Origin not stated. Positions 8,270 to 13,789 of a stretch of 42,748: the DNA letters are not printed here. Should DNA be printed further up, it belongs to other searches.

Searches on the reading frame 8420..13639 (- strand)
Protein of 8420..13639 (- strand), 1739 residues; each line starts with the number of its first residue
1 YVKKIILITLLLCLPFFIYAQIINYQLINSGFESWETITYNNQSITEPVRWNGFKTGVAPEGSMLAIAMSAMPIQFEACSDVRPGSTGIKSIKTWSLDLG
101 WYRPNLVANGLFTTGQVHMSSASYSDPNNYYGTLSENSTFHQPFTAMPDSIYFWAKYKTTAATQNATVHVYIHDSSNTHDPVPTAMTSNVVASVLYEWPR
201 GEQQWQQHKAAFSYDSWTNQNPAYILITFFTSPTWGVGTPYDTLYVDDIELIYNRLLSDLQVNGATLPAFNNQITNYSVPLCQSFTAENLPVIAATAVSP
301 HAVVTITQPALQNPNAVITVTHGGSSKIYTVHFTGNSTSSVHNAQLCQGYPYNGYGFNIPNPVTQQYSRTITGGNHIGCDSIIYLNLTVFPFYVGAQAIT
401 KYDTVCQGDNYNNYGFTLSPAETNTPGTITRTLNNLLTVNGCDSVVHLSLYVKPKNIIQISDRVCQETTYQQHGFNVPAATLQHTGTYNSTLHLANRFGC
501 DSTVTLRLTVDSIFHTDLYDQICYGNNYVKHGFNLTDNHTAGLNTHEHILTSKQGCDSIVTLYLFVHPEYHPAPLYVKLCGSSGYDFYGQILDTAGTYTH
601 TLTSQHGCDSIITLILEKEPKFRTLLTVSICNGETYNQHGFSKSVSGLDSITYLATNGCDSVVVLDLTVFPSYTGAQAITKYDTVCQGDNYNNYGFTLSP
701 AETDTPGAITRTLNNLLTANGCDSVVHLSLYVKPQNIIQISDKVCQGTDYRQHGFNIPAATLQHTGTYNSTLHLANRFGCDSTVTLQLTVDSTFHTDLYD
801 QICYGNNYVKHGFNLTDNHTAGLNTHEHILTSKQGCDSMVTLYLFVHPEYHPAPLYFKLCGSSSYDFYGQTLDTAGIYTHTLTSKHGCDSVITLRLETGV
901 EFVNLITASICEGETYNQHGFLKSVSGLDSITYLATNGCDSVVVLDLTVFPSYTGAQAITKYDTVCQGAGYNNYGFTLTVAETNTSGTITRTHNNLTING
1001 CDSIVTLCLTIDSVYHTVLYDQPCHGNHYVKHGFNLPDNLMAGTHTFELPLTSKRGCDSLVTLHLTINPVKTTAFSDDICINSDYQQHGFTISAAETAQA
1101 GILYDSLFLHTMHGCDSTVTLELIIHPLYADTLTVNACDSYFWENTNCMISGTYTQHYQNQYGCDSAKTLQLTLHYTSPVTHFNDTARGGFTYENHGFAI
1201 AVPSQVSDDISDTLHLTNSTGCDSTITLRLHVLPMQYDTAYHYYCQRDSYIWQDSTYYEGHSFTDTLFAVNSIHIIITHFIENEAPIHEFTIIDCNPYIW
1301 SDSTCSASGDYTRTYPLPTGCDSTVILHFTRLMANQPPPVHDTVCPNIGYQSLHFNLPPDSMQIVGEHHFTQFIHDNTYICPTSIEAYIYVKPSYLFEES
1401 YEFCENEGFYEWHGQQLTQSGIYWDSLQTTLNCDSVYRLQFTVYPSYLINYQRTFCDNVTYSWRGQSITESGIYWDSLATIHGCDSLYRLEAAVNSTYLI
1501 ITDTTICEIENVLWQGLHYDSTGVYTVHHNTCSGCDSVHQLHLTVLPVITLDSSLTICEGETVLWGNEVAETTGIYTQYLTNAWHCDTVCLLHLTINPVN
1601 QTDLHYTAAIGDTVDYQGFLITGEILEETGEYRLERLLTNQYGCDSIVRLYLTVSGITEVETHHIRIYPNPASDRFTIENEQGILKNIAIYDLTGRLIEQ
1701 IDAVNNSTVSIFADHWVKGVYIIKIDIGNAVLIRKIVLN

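Call 35: search_protein_families(library=pfam, proteins=[window:8420-13639:-], max_evalue=0.001)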
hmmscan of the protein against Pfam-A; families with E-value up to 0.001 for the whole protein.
window:8420-13639:- (1739 aa): 1 family
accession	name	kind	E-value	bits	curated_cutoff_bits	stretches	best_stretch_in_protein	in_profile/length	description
PF18962.6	Por_Secre_tail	-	8.7e-14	52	27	1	1667-1737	1-74/75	Secretion system C-terminal sorting domain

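Call 63: search_protein_families(library=ncbifam, proteins=[window:8420-13639:-], max_evalue=0.001)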
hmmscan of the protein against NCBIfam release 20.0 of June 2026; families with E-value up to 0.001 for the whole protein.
window:8420-13639:- (1739 aa): 2 families
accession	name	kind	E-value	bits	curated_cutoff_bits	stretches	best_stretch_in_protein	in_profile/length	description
TIGR04183.1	Por_Secre_tail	domain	4.8e-13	48.9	23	1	1667-1738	1-71/72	T9SS type A sorting domain-containing protein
NF038113.1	T9SSA_dep_M36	equivalog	1.4e-10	40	885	1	1656-1739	784-869/869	T9SS-dependent M36 family metallopeptidase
